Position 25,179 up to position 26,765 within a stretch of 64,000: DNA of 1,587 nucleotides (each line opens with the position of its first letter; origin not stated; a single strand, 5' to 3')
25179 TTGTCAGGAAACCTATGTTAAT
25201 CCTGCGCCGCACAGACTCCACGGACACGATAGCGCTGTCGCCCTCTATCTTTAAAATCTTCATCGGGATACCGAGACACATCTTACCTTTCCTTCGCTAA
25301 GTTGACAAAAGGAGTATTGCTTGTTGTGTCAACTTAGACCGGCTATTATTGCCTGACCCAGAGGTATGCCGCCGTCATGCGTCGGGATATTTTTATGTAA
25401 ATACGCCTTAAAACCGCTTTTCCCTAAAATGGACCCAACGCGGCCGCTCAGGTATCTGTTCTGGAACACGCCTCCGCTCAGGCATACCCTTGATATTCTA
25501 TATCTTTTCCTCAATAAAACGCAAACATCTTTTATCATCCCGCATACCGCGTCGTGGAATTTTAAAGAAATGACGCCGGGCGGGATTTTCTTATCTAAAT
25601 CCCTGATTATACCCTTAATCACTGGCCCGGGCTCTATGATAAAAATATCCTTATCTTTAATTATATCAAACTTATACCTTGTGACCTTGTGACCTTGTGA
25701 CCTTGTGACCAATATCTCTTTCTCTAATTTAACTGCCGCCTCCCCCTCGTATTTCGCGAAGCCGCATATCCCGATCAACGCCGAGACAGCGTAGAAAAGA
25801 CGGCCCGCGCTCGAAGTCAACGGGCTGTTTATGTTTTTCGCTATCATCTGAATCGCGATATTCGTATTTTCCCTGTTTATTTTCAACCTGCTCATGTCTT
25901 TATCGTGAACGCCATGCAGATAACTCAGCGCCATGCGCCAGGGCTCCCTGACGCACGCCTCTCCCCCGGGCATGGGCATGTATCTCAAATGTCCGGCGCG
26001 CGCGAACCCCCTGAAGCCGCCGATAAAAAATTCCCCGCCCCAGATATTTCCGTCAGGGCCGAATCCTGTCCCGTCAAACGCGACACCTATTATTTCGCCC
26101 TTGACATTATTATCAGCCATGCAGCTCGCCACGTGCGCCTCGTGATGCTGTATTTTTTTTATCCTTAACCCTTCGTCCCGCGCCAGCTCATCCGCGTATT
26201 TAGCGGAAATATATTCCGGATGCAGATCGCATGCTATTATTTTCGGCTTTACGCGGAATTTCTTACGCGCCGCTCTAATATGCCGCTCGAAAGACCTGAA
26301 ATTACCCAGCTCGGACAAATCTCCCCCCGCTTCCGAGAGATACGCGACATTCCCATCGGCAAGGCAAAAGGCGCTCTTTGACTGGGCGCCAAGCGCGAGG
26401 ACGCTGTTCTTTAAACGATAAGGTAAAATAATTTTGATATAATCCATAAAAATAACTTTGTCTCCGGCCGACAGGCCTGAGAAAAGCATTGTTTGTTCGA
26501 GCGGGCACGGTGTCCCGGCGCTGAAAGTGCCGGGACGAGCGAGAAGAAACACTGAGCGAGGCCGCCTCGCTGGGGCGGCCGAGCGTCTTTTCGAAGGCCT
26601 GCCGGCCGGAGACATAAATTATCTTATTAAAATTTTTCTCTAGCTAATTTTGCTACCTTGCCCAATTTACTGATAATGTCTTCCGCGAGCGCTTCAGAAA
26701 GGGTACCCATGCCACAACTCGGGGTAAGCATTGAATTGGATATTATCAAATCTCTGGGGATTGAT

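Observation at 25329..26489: Stand-alone HypF C-terminal (Kae1-like) domain without acylphosphatase, zinc-finger or YrdC domains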

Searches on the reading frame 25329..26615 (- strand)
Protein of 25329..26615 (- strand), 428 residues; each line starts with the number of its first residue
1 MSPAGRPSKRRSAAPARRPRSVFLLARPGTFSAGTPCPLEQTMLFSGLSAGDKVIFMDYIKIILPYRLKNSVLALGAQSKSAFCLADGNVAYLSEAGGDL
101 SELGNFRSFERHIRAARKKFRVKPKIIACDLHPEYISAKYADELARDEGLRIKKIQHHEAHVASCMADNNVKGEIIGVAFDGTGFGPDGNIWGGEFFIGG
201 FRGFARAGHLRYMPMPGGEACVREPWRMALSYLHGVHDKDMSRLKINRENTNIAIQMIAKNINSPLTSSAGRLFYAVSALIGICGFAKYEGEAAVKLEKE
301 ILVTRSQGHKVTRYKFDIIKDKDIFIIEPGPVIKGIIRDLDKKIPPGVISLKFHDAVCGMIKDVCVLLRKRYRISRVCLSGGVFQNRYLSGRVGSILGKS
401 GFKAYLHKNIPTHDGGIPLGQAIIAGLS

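Call 3: search_protein_families(library=pfam, proteins=[window:25329-26615:-], max_evalue=0.01)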
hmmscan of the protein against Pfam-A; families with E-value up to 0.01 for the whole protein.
window:25329-26615:- (428 aa): 2 families
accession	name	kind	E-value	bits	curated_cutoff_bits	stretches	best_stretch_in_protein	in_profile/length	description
PF22521.2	HypF_C_2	-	2.6e-76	257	27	1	177-421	1-241/241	Carbamoyltransferase, Kae1-like Domain, second subdomain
PF17788.7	HypF_C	-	6e-30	104.3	23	1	69-168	3-99/99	HypF Kae1-like domain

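Call 4: search_solved_structures(query=window:25329-26615:-, show_alignments=2)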
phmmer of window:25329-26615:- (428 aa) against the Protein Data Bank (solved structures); distinct sequences matched with E-value up to 0.001: 4.
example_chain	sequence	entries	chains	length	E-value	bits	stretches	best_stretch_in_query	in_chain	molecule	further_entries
3vth_A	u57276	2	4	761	1.3e-78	267.7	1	62-426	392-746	Hydrogenase maturation factor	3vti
4g9i_A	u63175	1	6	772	2.8e-47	164.5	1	64-427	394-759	Hydrogenase maturation protein HypF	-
3tsp_A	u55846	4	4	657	3.2e-43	151.1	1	64-426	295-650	Transcriptional regulatory protein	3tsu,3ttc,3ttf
3tsq_A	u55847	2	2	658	3.2e-43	151.1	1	64-426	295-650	Transcriptional regulatory protein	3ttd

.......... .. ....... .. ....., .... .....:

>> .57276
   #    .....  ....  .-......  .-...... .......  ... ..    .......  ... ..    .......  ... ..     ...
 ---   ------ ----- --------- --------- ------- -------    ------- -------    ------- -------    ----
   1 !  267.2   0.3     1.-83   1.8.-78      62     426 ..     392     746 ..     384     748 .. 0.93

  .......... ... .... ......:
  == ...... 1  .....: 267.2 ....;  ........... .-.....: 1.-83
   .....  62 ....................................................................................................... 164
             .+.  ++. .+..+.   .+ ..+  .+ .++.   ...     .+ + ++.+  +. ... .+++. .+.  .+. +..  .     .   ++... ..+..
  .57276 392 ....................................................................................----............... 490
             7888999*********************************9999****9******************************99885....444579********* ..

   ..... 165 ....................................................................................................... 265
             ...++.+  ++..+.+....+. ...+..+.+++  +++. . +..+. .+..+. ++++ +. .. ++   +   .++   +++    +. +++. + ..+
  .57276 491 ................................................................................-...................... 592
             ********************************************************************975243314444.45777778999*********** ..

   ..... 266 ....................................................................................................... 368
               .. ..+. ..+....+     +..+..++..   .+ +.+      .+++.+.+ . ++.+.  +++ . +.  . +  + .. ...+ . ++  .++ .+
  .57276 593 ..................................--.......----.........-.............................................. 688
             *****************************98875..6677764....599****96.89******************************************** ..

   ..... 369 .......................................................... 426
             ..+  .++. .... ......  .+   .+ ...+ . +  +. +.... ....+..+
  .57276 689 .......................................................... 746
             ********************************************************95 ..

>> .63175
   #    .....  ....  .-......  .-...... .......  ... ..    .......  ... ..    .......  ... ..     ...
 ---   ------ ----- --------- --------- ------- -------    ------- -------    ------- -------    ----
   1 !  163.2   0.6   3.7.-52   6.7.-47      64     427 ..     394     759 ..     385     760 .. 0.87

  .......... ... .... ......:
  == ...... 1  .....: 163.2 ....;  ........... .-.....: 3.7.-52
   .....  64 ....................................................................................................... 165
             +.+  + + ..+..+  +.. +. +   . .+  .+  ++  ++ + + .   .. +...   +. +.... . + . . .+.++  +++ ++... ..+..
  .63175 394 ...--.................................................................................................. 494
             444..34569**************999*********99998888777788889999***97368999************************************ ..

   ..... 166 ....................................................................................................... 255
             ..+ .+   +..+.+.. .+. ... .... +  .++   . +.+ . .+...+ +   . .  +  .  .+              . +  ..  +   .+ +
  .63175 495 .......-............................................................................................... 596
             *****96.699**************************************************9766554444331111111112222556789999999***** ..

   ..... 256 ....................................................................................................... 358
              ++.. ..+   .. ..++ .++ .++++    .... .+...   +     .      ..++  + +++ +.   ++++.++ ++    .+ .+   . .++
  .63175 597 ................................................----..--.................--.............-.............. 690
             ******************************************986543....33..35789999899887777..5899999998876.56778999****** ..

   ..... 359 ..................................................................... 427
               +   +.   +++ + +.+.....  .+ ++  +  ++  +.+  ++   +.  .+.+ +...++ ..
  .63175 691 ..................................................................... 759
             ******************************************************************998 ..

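Call 8: search_protein_families(library=ncbifam, proteins=[window:25329-26615:-], max_evalue=0.001)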
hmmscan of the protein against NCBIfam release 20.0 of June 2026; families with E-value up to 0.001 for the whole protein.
window:25329-26615:- (428 aa): 2 families
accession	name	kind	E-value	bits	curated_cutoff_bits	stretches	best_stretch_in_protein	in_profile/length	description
TIGR00143.1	hypF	equivalog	1.5e-77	261.4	466.1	1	64-425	384-740/741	carbamoyltransferase HypF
TIGR03723.1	T6A_TsaD_YgjD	equivalog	0.00032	19.9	296.1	0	347-416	233-302/314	tRNA (adenosine(37)-N6)-threonylcarbamoyltransferase complex transferase subunit TsaD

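Call 9: find_homologous_proteins(query=window:25329-26489:-, max_evalue=1e-10)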
Query window:25329-26489:- (386 aa): 3634 proteins with E <= 1e-10 among 8000 candidates; the best 120 are listed.
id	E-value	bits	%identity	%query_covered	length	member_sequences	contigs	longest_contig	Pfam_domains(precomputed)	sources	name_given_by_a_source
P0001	4.3e-259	877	100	100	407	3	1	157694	PF17788.8,PF22521.3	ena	-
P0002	3.6e-155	535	63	96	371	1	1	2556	PF17788.8,PF22521.3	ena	-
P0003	6.4e-152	524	61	96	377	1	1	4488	PF17788.8,PF22521.3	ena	-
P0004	1.9e-151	522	62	96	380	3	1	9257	PF17788.8,PF22521.3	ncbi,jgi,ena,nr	ncbi:MAG: hypothetical protein KJ952_02200 [Candidatus Omnitrophica bacterium]|nr:hypothetical prote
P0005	4.1e-149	515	59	96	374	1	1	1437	PF17788.8,PF22521.3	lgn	-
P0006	5.7e-148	511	60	96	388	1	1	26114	PF17788.8,PF22521.3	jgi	-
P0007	2.7e-147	509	60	96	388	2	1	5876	PF17788.8,PF22521.3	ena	-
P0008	3.9e-146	505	58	96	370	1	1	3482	PF17788.8,PF22521.3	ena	-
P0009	5.1e-146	504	59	96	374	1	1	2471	PF17788.8,PF22521.3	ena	-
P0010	2.1e-145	502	59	96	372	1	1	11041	PF17788.8,PF22521.3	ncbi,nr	ncbi:MAG: hypothetical protein NTX47_00375 [Candidatus Omnitrophica bacterium]|nr:hypothetical prote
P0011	4.0e-145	501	57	96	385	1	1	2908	PF17788.8,PF22521.3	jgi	jgi:hydrogenase maturation protein HypF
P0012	5.4e-145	501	58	96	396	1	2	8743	PF17788.8,PF22521.3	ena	-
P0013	1.4e-144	500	59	96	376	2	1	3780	PF17788.8,PF22521.3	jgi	jgi:hydrogenase maturation protein HypF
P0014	1.4e-144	500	56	96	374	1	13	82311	PF17788.8,PF22521.3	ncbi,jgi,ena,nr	ncbi:MAG: hypothetical protein CO035_07265 [Candidatus Omnitrophica bacterium CG_4_9_14_0_2_um_filte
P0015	1.6e-144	500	59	96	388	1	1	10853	PF17788.8,PF22521.3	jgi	-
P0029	3.0e-142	492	58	96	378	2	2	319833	PF17788.8,PF22521.3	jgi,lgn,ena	-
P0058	3.8e-136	472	59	96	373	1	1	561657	PF17788.8,PF22521.3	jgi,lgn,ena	-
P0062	3.2e-134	466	50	96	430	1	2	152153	PF17788.8,PF22521.3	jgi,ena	-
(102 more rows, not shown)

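Call 17: find_encoding_contigs(protein=P0058, flank=10000, max_places=2)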
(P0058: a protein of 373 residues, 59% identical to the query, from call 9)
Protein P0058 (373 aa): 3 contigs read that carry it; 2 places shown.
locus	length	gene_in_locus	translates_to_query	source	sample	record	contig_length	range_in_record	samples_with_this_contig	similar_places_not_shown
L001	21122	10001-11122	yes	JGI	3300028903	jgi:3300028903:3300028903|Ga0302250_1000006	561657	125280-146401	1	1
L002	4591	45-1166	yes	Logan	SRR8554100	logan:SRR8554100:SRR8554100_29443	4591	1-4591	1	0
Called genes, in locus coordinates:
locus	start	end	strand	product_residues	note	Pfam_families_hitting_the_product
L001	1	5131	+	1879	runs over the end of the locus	PF00300:His_Phos_1, PF00288:GHMP_kinases_N (weak), PF08544:GHMP_kinases_C (weak), PF04055:Radical_SAM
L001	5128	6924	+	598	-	PF02310:B12-binding, PF04055:Radical_SAM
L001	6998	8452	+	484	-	PF13567:DUF4131, PF03772:Competence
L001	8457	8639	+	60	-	-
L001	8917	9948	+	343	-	-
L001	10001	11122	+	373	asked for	PF17788:HypF_C, PF22521:HypF_C_2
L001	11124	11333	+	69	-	PF01455:HupF_HypC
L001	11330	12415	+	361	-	PF01924:HypD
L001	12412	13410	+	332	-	PF00586:AIRS, PF02769:AIRS_C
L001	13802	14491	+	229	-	PF27030:AbpE_bact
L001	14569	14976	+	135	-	PF09383:NIL, PF13183:Fer4_8 (faint), PF00037:Fer4, PF12837:Fer4_6 (weak), PF13237:Fer4_10, PF14697:Fer4_21 (weak), PF12838:Fer4_7, PF13187:Fer4_9, +4 more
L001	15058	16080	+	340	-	PF13237:Fer4_10 (faint), PF13534:Fer4_17 (faint), PF12797:Fer4_2 (faint), PF17179:Fer4_22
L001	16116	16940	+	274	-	PF00970:FAD_binding_6, PF00175:NAD_binding_1, PF10418:DHODB_Fe-S_bind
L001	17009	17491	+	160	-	PF13247:Fer4_11, PF12838:Fer4_7 (weak), PF13187:Fer4_9 (weak)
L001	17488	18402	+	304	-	PF00146:NADHdh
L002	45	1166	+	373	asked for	PF17788:HypF_C, PF22521:HypF_C_2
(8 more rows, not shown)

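Call 18: find_encoding_contigs(protein=P0029, flank=10000, max_places=2)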
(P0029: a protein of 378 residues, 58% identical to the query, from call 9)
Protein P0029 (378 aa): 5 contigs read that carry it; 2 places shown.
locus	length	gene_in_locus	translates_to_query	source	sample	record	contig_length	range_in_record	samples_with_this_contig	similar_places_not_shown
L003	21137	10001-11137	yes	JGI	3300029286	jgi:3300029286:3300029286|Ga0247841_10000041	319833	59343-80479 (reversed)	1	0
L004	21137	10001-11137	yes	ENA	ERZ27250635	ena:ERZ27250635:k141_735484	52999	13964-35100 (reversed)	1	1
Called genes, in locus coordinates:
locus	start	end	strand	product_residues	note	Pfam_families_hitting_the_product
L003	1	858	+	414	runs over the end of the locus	PF14907:NTP_transf_5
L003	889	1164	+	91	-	PF05402:PqqD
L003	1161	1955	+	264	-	-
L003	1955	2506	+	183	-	PF00717:Peptidase_S24 (weak)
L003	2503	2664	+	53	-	-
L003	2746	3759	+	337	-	PF04055:Radical_SAM, PF13353:Fer4_12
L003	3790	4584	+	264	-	PF00005:ABC_tran, PF13175:AAA_15 (faint), PF13304:AAA_21 (weak)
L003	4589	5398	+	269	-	PF01061:ABC2_membrane, PF12698:ABC2_membrane_3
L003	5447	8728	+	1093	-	PF02366:PMT (weak), PF13231:PMT_2, PF03901:Glyco_transf_22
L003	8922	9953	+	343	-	-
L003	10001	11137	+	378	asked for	PF17788:HypF_C, PF22521:HypF_C_2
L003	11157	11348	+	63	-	PF01455:HupF_HypC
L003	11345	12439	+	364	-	PF01924:HypD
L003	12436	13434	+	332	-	PF00586:AIRS, PF02769:AIRS_C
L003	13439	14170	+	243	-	PF27030:AbpE_bact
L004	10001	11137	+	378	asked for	PF17788:HypF_C, PF22521:HypF_C_2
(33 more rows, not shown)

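Call 19: find_encoding_contigs(protein=P0062, flank=10000, max_places=2)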
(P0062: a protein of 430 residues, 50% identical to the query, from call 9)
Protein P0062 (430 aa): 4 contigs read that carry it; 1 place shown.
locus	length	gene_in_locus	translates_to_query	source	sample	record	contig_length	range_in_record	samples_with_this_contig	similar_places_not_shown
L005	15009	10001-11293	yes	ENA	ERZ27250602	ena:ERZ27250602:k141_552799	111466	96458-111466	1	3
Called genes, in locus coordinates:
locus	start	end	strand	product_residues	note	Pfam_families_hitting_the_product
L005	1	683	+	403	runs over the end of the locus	PF21269:TreT_GT1, PF00534:Glycos_transf_1, PF20706:GT4-conflict (weak), PF13692:Glyco_trans_1_4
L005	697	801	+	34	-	-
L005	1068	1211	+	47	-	-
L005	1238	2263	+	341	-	PF01699:Na_Ca_ex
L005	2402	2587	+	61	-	-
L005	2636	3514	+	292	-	PF13567:DUF4131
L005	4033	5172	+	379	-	PF13173:AAA_14, PF13401:AAA_22 (faint), PF13635:DUF4143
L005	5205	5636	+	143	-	-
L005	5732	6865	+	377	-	-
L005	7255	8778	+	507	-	PF13567:DUF4131, PF03772:Competence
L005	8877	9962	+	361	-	-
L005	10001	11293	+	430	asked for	PF17788:HypF_C, PF22521:HypF_C_2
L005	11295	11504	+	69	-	PF01455:HupF_HypC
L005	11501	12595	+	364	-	PF01924:HypD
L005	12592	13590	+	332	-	PF00586:AIRS, PF02769:AIRS_C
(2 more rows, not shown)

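Call 20: search_protein_representatives(protein=window:25329-26489:-)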
Query: 386 residues. Proteins with E-value up to 0.001 (for the whole library): 10878; up to 1e-10: 7542; up to 1e-30: 3661. The best 150 are listed.
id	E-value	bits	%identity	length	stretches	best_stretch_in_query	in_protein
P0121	1.6e-104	366.1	49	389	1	24-384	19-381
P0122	2.9e-103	362.0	48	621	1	20-383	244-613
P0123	3.2e-99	348.7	47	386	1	19-383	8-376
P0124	1.0e-98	347.0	47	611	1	22-384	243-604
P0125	1.6e-94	333.2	45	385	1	15-384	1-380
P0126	2.2e-94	332.8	46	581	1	27-384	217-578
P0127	1.3e-93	330.2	46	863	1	25-383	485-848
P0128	2.5e-93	329.3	47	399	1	16-384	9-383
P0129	4.2e-93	328.5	47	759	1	26-384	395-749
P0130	7.1e-93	327.8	45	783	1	21-384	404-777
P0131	1.5e-92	326.7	46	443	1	20-384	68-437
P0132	1.6e-91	323.4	44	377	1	19-385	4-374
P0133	3.6e-91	322.2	45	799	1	20-384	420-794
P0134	4.4e-91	321.9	47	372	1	25-383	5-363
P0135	1.8e-89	316.6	47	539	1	21-384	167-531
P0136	4.2e-89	315.4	46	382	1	20-384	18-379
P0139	1.8e-88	313.3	42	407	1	20-385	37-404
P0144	2.2e-86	306.4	44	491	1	20-383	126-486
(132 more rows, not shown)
